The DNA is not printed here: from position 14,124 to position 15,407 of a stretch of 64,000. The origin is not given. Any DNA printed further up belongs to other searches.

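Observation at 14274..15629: DUF2235 (Tle1-type phospholipase domain) gene preceded by a Bor-family lipoprotein gene, with no T6SS context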

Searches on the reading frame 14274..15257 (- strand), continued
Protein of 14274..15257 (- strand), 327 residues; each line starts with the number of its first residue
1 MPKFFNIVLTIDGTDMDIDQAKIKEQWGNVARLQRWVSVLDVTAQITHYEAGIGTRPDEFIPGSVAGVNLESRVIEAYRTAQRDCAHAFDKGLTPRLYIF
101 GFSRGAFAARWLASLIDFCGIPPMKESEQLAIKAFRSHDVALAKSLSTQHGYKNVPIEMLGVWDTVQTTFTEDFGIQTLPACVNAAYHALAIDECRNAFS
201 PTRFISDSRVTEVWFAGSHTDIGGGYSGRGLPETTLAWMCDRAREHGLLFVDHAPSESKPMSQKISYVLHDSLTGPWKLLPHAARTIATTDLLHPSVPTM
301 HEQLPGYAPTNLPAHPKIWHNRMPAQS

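Call 31: search_solved_structures(query=A1, max_evalue=0.01, show_alignments=2)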
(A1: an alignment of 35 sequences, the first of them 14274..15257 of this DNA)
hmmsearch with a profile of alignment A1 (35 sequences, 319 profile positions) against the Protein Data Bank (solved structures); distinct sequences matched with E-value up to 0.01: 4.
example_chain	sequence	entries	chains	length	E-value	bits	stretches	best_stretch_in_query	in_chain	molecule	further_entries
9j3f_A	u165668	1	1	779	1.4e-21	80.1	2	152-267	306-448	Tle1 phospholipase domain-containing protein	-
4o5p_A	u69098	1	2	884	5.4e-15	58.5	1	212-249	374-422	Uncharacterized protein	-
6sjl_D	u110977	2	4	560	4.1e-12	49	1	97-225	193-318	Putative type VI secretion protein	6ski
4m0m_A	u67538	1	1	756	0.0099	18.2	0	54-115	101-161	Putative uncharacterized protein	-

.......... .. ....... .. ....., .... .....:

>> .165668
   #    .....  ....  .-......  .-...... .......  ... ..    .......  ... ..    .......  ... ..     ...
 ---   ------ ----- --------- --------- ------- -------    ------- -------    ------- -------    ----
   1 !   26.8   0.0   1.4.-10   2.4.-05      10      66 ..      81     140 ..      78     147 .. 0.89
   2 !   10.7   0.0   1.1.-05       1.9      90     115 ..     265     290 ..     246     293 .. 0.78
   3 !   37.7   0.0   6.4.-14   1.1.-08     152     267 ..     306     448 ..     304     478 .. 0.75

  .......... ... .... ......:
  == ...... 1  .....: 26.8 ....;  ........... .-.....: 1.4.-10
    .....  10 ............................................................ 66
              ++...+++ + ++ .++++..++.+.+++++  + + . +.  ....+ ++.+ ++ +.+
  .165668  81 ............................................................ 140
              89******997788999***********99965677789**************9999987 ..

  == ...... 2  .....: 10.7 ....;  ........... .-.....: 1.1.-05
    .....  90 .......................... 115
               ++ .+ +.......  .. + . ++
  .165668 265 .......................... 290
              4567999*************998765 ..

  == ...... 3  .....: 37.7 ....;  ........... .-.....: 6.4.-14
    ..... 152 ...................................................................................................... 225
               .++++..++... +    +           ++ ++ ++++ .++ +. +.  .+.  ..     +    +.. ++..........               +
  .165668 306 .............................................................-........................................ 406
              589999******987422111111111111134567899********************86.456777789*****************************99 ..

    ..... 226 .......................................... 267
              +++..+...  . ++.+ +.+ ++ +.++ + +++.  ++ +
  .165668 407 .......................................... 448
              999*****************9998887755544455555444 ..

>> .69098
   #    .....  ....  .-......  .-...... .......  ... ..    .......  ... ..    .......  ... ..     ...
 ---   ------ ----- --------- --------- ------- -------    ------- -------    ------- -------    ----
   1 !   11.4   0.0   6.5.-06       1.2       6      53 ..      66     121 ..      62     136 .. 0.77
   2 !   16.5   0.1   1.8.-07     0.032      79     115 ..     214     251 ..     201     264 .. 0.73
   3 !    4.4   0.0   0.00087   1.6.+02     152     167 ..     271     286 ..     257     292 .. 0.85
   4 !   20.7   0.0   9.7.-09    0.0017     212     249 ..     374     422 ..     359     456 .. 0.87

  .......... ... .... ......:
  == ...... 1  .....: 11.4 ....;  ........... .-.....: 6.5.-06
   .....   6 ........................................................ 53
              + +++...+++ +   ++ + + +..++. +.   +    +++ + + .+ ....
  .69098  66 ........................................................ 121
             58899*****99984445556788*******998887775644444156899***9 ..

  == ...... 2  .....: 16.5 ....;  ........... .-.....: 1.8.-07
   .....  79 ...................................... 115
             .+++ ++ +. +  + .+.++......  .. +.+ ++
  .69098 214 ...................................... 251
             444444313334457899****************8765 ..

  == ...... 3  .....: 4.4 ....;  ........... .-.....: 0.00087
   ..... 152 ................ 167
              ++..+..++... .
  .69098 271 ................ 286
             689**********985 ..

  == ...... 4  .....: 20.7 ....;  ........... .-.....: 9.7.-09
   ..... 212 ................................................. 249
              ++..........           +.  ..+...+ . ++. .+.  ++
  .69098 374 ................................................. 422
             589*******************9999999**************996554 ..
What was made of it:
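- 14949..14951 (-): Codon AGC for Ser103, the nucleophile in the GFSRG elbow. The profile aligns it to the GFSRG motif of solved Tle1 proteins (call 31).
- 14766..14768 (-): Codon for Asp164, in the G-V-W-D-T-V motif; the predicted catalytic acid. Aligned to the G(L/I)FDTV motif of 4o5p and 9j3f (call 31).
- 14601..14603 (-): Codon for His219, in the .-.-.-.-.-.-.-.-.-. motif; the predicted catalytic base. Aligned to the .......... motif of 4o5p and 9j3f (call 31).
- The profile aligns the GFSRG, DTV and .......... motifs to solved Tle1 proteins (call 31).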

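Call 42: predict_structure(alignment_id=A1)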
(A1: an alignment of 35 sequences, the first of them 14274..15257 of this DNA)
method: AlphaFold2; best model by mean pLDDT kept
length: 327 residues; sequences in the alignment: 35
mean_pLDDT: 87.5   pTM: 0.90
mean pLDDT of the five models: 87.5, 87.5, 86.9, 85.9, 83.7
residues with pLDDT >= 90: 199; 70-90: 87; 50-70: 36; < 50: 5
segments of 3 or more residues with pLDDT < 50: 323-327
pLDDT, mean of each block of 10 residues (from residue 1): 88 81 78 86 88 70 64 93 97 97 94 98 95 96 97 98 85 89 98 91 97 95 77 92 95 78 65 83 93 92 88 93 46
secondary structure, 60 per line:
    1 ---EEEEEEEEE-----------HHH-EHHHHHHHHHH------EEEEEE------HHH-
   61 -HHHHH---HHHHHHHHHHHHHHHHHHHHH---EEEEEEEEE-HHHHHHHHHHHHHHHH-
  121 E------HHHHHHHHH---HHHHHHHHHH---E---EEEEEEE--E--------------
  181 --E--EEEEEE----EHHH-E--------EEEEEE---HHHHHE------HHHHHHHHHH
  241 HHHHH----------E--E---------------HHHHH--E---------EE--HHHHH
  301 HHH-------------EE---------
elements in order: E4-12 H29-38 E45-50 H62-66 H70-90 E94-102 H104-119 H128-136 H140-149 E157-163 E186-191 E210-215 H219-223 H231-245 H275-279 H296-303
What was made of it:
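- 14274..15257 (-): Gene for a 327-aa stand-alone DUF2235 / Tle1-fold alpha/beta hydrolase, the second gene of the cassette. It has no signal peptide: the first beta-strand with the DGT motif starts at residue 4. The catalytic core is residues 1-245, followed by a conserved C-terminal sub-domain (246-322) ending in a Y-x-P-x-N-L-P motif. AF2 model has pLDDT 87.5 and pTM 0.90 (call 42).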

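Call 46: fold_search(model_id=the predicted structure, library=pdb)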
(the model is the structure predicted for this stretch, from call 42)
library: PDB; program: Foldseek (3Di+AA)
matches with E <= 10: 879; with E <= 0.001: 6
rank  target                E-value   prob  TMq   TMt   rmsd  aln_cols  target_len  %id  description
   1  4o5p_B                1.3e-10  1.00  0.51  0.24   8.7       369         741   17  Crystal structure of an uncharacterized protein from Pseudomonas aeruginosa (released 2014-08-13)
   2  6sjl_E                2.2e-09  1.00  0.42  0.27  10.3       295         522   19  Structure of the Tle1 effector bound to the VgrG spike from the Type 6 secretion system (released 2020-04-29)
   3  6ski_F                5.1e-09  1.00  0.39  0.26  10.9       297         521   19  The Tle hydrolase bound to the TTR domain of the VgrG spike of the Type 6 secretion system (released 2020-04-15)
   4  9j3f                  1.7e-08  1.00  0.58  0.29   6.2       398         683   16  The structure of phospholipase TleB (released 2025-08-06)
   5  4m0m                  1.7e-07  1.00  0.49  0.24   6.2       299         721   16  The crystal structure of a functionally unknown protein lpg2422 from Legionella pneumophila subsp. pneumophila str. Phil (released 2013-08-21)
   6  2zyh_A                6.9e-04  1.00  0.36  0.28   6.2       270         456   11  mutant A. Fulgidus lipase S136A complexed with fatty acid fragment (released 2009-06-16)
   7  2zyr_B                1.7e-03  0.99  0.34  0.26   7.8       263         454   13  A. Fulgidus lipase with fatty acid fragment and magnesium (released 2009-06-16)
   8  2axe                  1.9e-03  0.77  0.25  0.34  10.7       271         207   11  IODINATED COMPLEX OF ACETYL XYLAN ESTERASE AT 1.80 ANGSTROMS (released 1999-05-18)
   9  9bi7                  2.5e-03  0.95  0.27  0.41   7.1       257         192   11  YqiA, Klebsiella pneumoniae serine hydrolase, unbound (released 2025-05-07)
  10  1bs9                  2.6e-03  0.82  0.27  0.37  10.5       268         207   10  ACETYLXYLAN ESTERASE FROM P. PURPUROGENUM REFINED AT 1.10 ANGSTROMS (released 1999-05-18)
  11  3aja_A                2.8e-03  0.91  0.32  0.38  10.8       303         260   12  Crystal Structure of MSMEG_6394 (released 2010-08-11)
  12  1ku0_A                3.2e-03  0.84  0.25  0.22  11.0       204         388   18  Structure of the Bacillus stearothermophilus L1 lipase (released 2002-08-21)
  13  5ce5                  3.3e-03  0.96  0.26  0.23   9.0       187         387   19  Probing the roles of two tryptophans surrounding the unique zinc coordination site in lipase family I.5 (released 2015-12-02)
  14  4x71                  3.3e-03  0.82  0.23  0.20  10.7       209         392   18  Crystal Structure of lipase from Geobacillus stearothermophilus T6 methanol stable variant A269T (released 2015-06-10)
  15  7ebo_A                3.6e-03  0.80  0.21  0.26  13.1       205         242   15  Crystal structure of a feruloyl esterase LP_0796 from Lactobacillus plantarum (released 2022-08-03)
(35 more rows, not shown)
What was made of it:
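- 14274..15257 (-): The best Foldseek matches in the PDB are the Tle1-type structures 4o5p, 6sjl/6ski, 9j3f and 4m0m (call 46).
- The five best Foldseek matches in the PDB are all Tle1-type structures (call 46).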

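Call 49: search_dna_similar(query=window:14274-15257:-, collection=phages, mode=protein, max_rows=15)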
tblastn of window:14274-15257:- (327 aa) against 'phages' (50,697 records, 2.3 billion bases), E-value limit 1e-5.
No match.

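Call 51: search_dna_similar(query=window:14274-15257:-, collection=plasmids, mode=protein, max_rows=15)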
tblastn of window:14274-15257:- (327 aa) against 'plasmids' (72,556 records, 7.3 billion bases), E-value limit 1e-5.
Records with a match: 119; places in all: 127; records where one place covers at least 80% of the query: 59.
Best place of each record, by identity: <60% 119.
By first word of the organism name: Rhizobium 14; Bradyrhizobium 14; Pseudoalteromonas 11; Agrobacterium 7; Vibrio 7; Aeromonas 7; Ensifer 6; Hymenobacter 4; Phaeobacter 3; Sinorhizobium 3; and 30 more.
By predicted mobility (MOB-suite, as given by PLSDB): non-mobilizable 65; conjugative 43; mobilizable 11.
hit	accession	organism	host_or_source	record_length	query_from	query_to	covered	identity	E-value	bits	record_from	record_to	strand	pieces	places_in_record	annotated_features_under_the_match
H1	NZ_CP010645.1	Phaeobacter piscinae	cell culture,fish aquaculture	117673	1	313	96%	31.3%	7e-28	121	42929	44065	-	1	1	DUF2235 domain-containing protein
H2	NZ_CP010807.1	Phaeobacter piscinae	cell culture,cleaning system aquaculture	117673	1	313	96%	31.3%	7e-28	121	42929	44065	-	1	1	DUF2235 domain-containing protein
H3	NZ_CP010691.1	Phaeobacter piscinae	cell culture,fish aquaculture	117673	1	313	96%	31.3%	7e-28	121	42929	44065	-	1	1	DUF2235 domain-containing protein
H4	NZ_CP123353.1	Agrobacterium pusense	laboratory contaminant from a culture ...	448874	6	314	94%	31.1%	5e-22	131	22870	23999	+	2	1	none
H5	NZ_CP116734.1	Agrobacterium tumefaciens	Gaillardia,cell culture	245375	1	314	96%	30.5%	1e-24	112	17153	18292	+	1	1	DUF2235 domain-containing protein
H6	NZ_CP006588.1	Hymenobacter sp. APR13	silkworm feces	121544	7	314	94%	31.0%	2e-26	117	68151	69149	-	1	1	DUF2235 domain-containing protein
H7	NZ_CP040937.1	Hymenobacter sp. DG01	cell culture,water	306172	7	314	94%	31.0%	2e-26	117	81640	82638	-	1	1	DUF2235 domain-containing protein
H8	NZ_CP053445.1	Rhizobium brockwellii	Trifolium repens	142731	6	318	96%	30.3%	3e-26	116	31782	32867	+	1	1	DUF2235 domain-containing protein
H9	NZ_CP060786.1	Hymenobacter qilianensis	single bacterial strain,ermafrost ...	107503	1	312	95%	30.4%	3e-27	119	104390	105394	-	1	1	DUF2235 domain-containing protein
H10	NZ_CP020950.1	Rhizobium sp. CIAT894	-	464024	6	321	97%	29.8%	7e-27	118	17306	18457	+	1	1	DUF2235 domain-containing protein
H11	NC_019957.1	Mycobacterium sp. JS623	-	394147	6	317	95%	30.1%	5e-25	112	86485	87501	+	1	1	DUF2235 domain-containing protein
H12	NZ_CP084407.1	Sphingobium sp. CFD-2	cell culture,soil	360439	6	313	94%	30.3%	7e-25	112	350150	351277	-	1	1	DUF2235 domain-containing protein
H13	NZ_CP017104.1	Rhizobium gallicum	Phaseolus vulgaris,Whole ...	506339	2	319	97%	29.2%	8e-20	97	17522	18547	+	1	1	DUF2235 domain-containing protein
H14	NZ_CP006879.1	Rhizobium gallicum bv. gallicum R602sp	Phaseolus vulgaris,whole ...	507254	2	319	97%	29.2%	8e-20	97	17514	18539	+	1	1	DUF2235 domain-containing protein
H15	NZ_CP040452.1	Halomonas sp. PA16-9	-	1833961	6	314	94%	29.9%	1e-23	108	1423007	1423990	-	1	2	none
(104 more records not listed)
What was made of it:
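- Tried and rejected: Plasmids: only distant (about 30% identity), partner-less DUF2235 genes (call 51).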
